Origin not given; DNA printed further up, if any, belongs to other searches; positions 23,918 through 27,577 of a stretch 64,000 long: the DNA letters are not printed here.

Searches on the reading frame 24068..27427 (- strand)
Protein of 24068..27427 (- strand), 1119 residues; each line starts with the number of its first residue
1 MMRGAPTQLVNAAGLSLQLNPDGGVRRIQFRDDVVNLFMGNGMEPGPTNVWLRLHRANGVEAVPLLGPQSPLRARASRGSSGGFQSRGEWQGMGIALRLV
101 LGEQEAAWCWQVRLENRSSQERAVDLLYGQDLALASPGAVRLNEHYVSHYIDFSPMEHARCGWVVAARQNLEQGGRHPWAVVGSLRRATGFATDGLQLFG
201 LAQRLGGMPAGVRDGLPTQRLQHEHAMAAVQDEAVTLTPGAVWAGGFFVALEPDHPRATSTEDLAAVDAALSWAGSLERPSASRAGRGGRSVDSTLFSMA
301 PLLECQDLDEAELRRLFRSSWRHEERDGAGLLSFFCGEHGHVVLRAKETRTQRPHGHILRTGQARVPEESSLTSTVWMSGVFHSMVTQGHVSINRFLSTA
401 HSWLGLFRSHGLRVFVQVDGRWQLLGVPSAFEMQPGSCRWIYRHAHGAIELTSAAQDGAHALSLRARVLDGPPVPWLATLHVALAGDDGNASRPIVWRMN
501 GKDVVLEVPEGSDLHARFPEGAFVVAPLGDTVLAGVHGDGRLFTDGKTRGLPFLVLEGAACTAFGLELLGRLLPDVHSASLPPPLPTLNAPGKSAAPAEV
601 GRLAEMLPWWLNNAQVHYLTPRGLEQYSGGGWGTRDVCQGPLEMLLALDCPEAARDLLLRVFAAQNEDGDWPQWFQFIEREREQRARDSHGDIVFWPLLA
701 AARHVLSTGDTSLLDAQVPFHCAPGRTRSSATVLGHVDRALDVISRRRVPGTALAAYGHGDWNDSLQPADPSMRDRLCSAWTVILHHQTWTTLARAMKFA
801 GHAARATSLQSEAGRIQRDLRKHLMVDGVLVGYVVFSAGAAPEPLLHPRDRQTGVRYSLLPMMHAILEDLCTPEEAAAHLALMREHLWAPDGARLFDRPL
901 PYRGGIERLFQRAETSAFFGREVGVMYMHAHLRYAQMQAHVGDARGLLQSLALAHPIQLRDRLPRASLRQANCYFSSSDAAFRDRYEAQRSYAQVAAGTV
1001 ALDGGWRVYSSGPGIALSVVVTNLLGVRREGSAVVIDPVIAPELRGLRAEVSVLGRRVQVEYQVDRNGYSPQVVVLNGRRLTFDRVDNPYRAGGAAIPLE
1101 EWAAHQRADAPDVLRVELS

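Call 78: search_protein_families(library=pfam, proteins=[window:24068-27427:-], max_evalue=0.0001)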
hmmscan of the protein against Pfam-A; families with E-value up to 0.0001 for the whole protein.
window:24068-27427:- (1119 aa): 5 families
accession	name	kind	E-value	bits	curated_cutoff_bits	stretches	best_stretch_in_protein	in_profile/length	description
PF21958.2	SOGP_N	-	1.7e-63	214.6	27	1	19-240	2-217/225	SOGP N-terminal domain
PF21250.3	SOGP_2nd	-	9.8e-39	133.5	27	1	322-564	5-243/249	Glycoside phosphorylase supersandwich domain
PF17167.11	Glyco_hydro_94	-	6.3e-09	35.5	27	1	630-824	49-243/420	Glycosyl hydrolase 94 superfamily, catalytic domain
PF21270.2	SOGP_4th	-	2.7e-08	34.4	27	1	1026-1097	1-72/90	Glycoside phosphorylase C-terminal domain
PF06165.18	GH94_b-supersand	-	3.5e-07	30.4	23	1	87-241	90-242/251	Glycosyl hydrolase 94, supersandwich domain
